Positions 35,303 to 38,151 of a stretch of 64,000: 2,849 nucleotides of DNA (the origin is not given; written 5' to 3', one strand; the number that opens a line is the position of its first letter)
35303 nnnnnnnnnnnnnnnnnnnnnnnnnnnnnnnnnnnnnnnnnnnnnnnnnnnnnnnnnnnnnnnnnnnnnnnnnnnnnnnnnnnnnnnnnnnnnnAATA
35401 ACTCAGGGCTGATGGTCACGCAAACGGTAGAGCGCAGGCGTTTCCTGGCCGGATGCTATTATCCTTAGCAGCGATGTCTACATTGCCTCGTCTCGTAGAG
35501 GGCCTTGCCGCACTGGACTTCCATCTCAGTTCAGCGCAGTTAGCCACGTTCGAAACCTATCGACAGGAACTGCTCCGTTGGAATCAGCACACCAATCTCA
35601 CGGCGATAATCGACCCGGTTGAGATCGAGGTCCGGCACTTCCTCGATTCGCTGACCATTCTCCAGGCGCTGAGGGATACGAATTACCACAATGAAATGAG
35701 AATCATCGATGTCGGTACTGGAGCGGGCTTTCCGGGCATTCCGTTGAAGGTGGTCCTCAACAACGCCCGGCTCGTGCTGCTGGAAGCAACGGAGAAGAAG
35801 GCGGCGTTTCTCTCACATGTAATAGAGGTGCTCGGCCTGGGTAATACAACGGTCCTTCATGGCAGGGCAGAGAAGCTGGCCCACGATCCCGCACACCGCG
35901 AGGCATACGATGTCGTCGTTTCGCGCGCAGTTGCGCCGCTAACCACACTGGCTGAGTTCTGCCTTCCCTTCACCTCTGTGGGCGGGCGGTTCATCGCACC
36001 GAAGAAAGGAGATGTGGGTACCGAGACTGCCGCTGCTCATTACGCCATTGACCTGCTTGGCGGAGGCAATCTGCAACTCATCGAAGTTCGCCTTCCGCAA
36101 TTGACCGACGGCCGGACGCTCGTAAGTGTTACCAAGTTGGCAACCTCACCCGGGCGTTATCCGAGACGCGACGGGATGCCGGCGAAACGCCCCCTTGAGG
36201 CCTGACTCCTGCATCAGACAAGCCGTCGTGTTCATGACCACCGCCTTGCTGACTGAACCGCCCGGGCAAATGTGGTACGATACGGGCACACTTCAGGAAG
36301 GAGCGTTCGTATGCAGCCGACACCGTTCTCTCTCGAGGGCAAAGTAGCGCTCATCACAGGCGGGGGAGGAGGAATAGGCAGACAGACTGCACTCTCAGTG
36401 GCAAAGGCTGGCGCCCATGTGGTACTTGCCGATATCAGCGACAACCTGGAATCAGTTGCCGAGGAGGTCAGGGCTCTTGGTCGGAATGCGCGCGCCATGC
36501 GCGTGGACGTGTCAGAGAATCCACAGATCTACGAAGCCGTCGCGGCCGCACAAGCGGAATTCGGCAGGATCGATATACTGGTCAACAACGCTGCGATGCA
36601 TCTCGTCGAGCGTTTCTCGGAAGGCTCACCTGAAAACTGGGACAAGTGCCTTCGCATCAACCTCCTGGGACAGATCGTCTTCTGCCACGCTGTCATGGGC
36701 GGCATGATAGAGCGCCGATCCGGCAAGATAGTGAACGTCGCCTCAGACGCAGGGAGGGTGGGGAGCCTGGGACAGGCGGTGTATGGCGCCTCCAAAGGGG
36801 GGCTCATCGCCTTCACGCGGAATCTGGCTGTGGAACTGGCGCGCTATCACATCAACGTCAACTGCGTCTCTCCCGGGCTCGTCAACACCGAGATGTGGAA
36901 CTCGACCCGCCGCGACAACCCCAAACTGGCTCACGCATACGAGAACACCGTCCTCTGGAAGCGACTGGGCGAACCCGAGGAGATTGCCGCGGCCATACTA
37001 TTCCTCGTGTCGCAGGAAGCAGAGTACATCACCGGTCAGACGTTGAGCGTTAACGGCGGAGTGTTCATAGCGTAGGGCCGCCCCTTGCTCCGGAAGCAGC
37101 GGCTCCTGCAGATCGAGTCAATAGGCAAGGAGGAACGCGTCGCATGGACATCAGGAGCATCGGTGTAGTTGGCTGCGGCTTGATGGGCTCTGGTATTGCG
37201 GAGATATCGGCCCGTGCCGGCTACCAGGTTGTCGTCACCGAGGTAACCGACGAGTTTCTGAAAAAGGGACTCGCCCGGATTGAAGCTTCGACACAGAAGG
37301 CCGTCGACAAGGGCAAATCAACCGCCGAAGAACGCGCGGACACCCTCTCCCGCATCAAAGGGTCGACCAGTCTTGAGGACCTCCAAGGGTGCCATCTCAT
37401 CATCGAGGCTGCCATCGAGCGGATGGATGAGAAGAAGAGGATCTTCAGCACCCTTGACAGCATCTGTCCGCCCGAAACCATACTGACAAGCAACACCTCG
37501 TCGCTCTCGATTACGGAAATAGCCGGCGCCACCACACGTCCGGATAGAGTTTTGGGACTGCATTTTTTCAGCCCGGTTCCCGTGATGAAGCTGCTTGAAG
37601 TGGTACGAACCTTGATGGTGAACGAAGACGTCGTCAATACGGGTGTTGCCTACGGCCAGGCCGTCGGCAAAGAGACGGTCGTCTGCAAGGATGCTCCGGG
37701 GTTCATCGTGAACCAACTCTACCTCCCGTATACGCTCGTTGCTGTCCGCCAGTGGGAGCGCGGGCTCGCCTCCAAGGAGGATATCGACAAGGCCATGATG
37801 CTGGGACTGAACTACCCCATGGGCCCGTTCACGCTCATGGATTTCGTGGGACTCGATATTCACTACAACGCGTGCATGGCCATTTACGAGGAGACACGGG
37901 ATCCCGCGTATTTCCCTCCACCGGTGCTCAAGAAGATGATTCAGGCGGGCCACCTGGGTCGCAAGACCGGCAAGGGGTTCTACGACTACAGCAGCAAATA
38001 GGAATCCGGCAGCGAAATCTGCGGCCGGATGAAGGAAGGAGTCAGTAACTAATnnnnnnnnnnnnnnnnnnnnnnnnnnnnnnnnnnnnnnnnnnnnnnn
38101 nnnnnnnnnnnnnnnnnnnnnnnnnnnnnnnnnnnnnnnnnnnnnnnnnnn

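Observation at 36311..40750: Operon SDR - hbd - HMG-CoA-synthase::DUF35 fusion - thiolase ending in a terminator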

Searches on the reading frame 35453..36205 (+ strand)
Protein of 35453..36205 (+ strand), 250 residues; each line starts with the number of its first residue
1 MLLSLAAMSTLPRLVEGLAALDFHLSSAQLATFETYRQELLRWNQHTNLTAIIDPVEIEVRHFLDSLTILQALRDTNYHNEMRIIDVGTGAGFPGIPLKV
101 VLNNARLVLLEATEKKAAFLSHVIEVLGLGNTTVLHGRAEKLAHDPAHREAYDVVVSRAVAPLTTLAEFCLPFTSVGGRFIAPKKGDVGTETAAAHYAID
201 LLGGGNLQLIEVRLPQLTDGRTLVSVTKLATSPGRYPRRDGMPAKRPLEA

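Call 3: search_protein_families(library=pfam, proteins=[window:35453-36205:+], max_evalue=0.01)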
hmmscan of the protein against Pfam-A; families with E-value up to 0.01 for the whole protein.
window:35453-36205:+ (250 aa): 3 families
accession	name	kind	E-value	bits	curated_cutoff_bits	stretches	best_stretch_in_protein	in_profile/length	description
PF02527.21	GidB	-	7.7e-46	156.2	27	1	30-201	2-165/184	rRNA small subunit methyltransferase G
PF13847.12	Methyltransf_31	-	4.4e-07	30.1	27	1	79-161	2-84/145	Methyltransferase domain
PF13649.12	Methyltransf_25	-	0.0022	19.1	27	1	84-158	1-71/97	Methyltransferase domain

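Call 4: search_protein_families(library=ncbifam, proteins=[window:35453-36205:+], max_evalue=0.01)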
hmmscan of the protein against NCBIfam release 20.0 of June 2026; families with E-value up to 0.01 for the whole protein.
window:35453-36205:+ (250 aa): 6 families
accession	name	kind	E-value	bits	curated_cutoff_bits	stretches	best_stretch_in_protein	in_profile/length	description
TIGR00138.1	rsmG_gidB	equivalog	2.4e-44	151.2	99.5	1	33-213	1-173/183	16S rRNA (guanine(527)-N(7))-methyltransferase RsmG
TIGR02469.1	CbiT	equivalog_domain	1.4e-06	28.6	78.3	1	71-182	10-120/124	precorrin-6Y C5,15-methyltransferase (decarboxylating) subunit CbiT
TIGR03534.1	RF_mod_PrmC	equivalog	3.8e-05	23.3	199.1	1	70-157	78-162/253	peptide chain release factor N(5)-glutamine methyltransferase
NF005640.0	PRK07402.1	equivalog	0.0062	16.1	219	1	69-181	35-142/200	precorrin-6Y C5,15-methyltransferase subunit CbiT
NF006138.0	PRK08287.1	equivalog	0.0068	16.3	210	1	73-181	24-128/189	decarboxylating cobalt-precorrin-6B (C(15))-methyltransferase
NF012223.0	erm_F_23S_MT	exception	0.0074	15.6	575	1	55-122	7-70/266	23S rRNA (adenine(2058)-N(6))-methyltransferase Erm(F)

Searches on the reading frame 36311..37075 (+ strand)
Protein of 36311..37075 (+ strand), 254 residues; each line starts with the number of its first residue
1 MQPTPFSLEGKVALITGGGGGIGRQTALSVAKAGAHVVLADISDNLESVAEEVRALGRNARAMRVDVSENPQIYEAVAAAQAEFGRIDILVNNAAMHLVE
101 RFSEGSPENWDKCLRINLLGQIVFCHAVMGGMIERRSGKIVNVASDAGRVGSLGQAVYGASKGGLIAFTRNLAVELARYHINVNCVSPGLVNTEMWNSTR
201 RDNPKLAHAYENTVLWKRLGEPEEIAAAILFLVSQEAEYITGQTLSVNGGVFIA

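Call 3: search_protein_families(library=pfam, proteins=[window:36311-37075:+], max_evalue=0.01)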
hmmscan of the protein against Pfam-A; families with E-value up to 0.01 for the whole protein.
window:36311-37075:+ (254 aa): 6 families
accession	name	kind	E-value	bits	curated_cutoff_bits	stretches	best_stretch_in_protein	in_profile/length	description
PF13561.12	adh_short_C2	-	1.1e-64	218.6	27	1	21-251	7-235/236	Enoyl-(Acyl carrier protein) reductase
PF00106.31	adh_short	-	2e-61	207.3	26.6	1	11-202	1-193/195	short chain dehydrogenase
PF08659.16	KR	-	2.6e-13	50.7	22.6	1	13-169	3-160/180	KR domain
PF23441.1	SDR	-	4.7e-09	36.4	27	1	156-253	161-257/258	SDR-like rossmann domain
PF02737.24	3HCDH_N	-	0.0051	17.2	22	1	18-73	6-63/180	3-hydroxyacyl-CoA dehydrogenase, NAD binding domain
PF03435.24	Sacchrp_dh_NADP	-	0.0068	17.2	25.1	0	16-92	4-74/129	Saccharopine dehydrogenase NADP binding domain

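Call 4: search_protein_families(library=ncbifam, proteins=[window:36311-37075:+], max_evalue=0.01)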
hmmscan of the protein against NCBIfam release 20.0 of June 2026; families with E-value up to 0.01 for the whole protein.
window:36311-37075:+ (254 aa): 238 families (the best 25 are shown)
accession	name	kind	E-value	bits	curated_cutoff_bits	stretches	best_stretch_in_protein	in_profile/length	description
TIGR03206.1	benzo_BadH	equivalog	8e-73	244.9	431.2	1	8-251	1-248/250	2-hydroxycyclohexanecarboxyl-CoA dehydrogenase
NF005559.1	PRK07231.1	subfamily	2.3e-68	230.4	215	1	8-252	2-248/249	glucose 1-dehydrogenase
TIGR01830.1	3oxo_ACP_reduc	equivalog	2.2e-66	223.9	297.75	1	13-251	1-238/239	3-oxoacyl-[acyl-carrier-protein] reductase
NF009466.0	PRK12826.1-2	subfamily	4.3e-65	219.6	222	1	11-252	4-245/248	3-oxoacyl-ACP reductase FabG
NF004791.0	PRK06138.1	equivalog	6.4e-65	218.9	312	1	7-253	2-251/252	SDR family oxidoreductase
NF005309.0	PRK06841.1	subfamily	1.9e-63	214.4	286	1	5-253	10-254/255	GolD/DthD family dehydrogenase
NF009464.0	PRK12824.1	subfamily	2.7e-63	213.9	269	1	11-253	3-244/245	3-oxoacyl-ACP reductase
NF004198.0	PRK05653.1-3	equivalog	3.3e-62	210.1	296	1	7-253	4-248/248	3-oxoacyl-ACP reductase FabG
NF052558.1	MBtsdlDhBudC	equivalog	1.3e-61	208.3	270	1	9-251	2-241/250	meso-2,3-butanediol dehydrogenase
NF004197.0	PRK05653.1-1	equivalog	6.1e-60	202.9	332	1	7-252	4-247/249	3-oxoacyl-ACP reductase FabG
NF005472.0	PRK07067.1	equivalog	3e-59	200.7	338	1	8-253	4-256/257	L-iditol 2-dehydrogenase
NF004778.0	PRK06124.1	equivalog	4.9e-59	199.8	303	1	4-252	5-253/256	SDR family oxidoreductase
TIGR03971.1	SDR_subfam_1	subfamily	9.1e-59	199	300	1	8-252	1-269/271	mycofactocin-coupled SDR family oxidoreductase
NF004818.0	PRK06172.1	equivalog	2.1e-58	197.6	336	1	7-251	4-250/253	SDR family oxidoreductase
NF009468.0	PRK12826.1-4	equivalog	6.6e-58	196.4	318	1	7-252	4-248/256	SDR family oxidoreductase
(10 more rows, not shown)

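Call 37: search_solved_structures(query=window:36311-37075:+, max_evalue=1e-30)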
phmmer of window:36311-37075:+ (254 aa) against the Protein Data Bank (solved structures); distinct sequences matched with E-value up to 1e-30: 215 (the best 60 are shown).
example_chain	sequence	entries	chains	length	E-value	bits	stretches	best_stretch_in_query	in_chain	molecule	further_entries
2et6_A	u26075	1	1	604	8.4e-55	189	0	6-220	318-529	(3R)-hydroxyacyl-CoA dehydrogenase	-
3woh_A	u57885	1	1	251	2.8e-50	174.2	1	5-251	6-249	SiaM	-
2hq1_A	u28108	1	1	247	9.7e-49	169.1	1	7-251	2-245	Glucose/ribitol dehydrogenase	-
7pcs_B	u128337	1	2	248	2.5e-48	167.8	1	8-250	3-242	BbsD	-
4wjz_A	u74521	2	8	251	2.9e-48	167.6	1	7-253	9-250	3-oxoacyl-[acyl-carrier-protein] reductase FabG | 3-oxoacyl-[acyl-carrier protein] reductase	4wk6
3tzk_A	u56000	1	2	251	3e-48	167.6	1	7-253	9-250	3-oxoacyl-[acyl-carrier protein] reductase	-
3rro_A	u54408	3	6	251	1.1e-47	165.6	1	7-253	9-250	3-ketoacyl-(acyl-carrier-protein) reductase | 3-oxoacyl-[acyl-carrier protein] reductase | 3-oxoacyl-[acyl-carrier-protein] reductase FabG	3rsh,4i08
3op4_A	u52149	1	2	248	1.2e-47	165.5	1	7-253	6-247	3-oxoacyl-[acyl-carrier protein] reductase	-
3u09_A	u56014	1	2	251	1.5e-47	165.2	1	7-253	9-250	3-oxoacyl-[acyl-carrier-protein] reductase FabG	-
7x5j_D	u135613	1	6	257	1.9e-47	164.9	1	7-252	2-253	3-oxoacyl-ACP reductase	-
3tzh_A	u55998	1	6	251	2.2e-47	164.7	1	7-253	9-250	3-oxoacyl-[acyl-carrier protein] reductase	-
3tzc_A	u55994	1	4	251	4e-47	163.9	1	7-253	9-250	3-oxoacyl-[acyl-carrier protein] reductase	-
5end_A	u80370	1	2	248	1e-46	162.5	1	7-253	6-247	3-oxoacyl-[acyl-carrier-protein] reductase FabG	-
4jro_A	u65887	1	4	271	1.9e-46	161.6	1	3-251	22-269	FabG protein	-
7sub_A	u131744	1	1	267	1.9e-46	161.6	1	7-251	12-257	3-oxoacyl-reductase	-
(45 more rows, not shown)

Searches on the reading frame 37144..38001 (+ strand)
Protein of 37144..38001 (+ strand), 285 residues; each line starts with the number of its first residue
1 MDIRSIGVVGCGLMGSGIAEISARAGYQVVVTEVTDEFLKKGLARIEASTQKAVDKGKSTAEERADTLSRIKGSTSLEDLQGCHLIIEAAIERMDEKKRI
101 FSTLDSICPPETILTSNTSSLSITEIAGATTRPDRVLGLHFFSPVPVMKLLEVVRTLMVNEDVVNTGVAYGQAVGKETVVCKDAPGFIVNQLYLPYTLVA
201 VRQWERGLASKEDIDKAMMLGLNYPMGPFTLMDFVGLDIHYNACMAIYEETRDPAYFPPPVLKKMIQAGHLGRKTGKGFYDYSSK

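Call 3: search_protein_families(library=pfam, proteins=[window:37144-38001:+], max_evalue=0.01)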
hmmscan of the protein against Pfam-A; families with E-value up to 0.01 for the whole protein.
window:37144-38001:+ (285 aa): 4 families
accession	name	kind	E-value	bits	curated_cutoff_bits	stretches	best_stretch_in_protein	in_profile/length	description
PF02737.24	3HCDH_N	-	6.5e-62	209.1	22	1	6-183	2-179/180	3-hydroxyacyl-CoA dehydrogenase, NAD binding domain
PF00725.27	3HCDH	-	1.9e-31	108.9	22.1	1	186-282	1-97/97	3-hydroxyacyl-CoA dehydrogenase, C-terminal domain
PF03446.21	NAD_binding_2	-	2.3e-05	24.9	21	1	5-53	1-52/161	NAD binding domain of 6-phosphogluconate dehydrogenase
PF03807.23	F420_oxidored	-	0.00048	21.1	21.6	1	6-52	2-55/94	NADP oxidoreductase coenzyme F420-dependent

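Call 4: search_protein_families(library=ncbifam, proteins=[window:37144-38001:+], max_evalue=0.01)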
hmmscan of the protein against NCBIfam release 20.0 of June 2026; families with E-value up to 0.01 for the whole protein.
window:37144-38001:+ (285 aa): 26 families (the best 25 are shown)
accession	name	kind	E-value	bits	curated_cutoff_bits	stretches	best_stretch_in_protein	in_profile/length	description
NF004474.0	PRK05808.1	subfamily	3.3e-103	344.9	408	1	1-283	1-283/283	3-hydroxybutyryl-CoA dehydrogenase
NF005875.0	PRK07819.1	subfamily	5.4e-103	344.4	319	1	2-282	4-286/287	3-hydroxybutyryl-CoA dehydrogenase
NF006124.0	PRK08268.1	subfamily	3.4e-95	319.9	508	1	2-283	6-288/507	3-hydroxyacyl-CoA dehydrogenase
NF005715.0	PRK07530.1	equivalog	8.4e-88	294.5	420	1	2-284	3-285/292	3-hydroxybutyryl-CoA dehydrogenase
NF004699.0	PRK06035.1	equivalog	6.6e-82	274.9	500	1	1-282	1-290/294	3-hydroxyacyl-CoA dehydrogenase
TIGR02279.1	PaaC-3OHAcCoADH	equivalog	6.9e-78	262.7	669.4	1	4-284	6-287/503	3-hydroxyacyl-CoA dehydrogenase PaaH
NF006722.0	PRK09260.1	equivalog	9e-78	261.4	429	1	4-284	3-283/289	3-hydroxyacyl-CoA dehydrogenase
NF008727.0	PRK11730.1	equivalog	1.1e-63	215.7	870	1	3-283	313-593/717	fatty acid oxidation complex subunit alpha FadB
NF008363.0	PRK11154.1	equivalog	6.4e-63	213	869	1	3-284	309-588/708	fatty acid oxidation complex subunit alpha FadJ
NF006143.0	PRK08293.1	equivalog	6.5e-60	202.9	312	1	1-283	2-288/291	3-hydroxyacyl-CoA dehydrogenase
TIGR02441.1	fa_ox_alpha_mit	equivalog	3.2e-57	194.1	964.65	1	2-283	334-614/737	fatty acid oxidation complex subunit alpha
TIGR02440.1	FadJ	equivalog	1.3e-55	189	968.45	1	3-284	304-583/699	fatty acid oxidation complex subunit alpha FadJ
TIGR02437.1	FadB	equivalog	2.5e-54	184.8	933.55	1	4-283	314-593/714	fatty acid oxidation complex subunit alpha FadB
NF006125.0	PRK08269.1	equivalog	1.4e-46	159.1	427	1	4-284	6-298/334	3-hydroxybutyryl-CoA dehydrogenase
NF042925.1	FHMPC_DH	equivalog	5.4e-40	137.6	500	1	5-284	2-282/304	5-formyl-3-hydroxy-2-methylpyridine 4-carboxylate 5-dehydrogenase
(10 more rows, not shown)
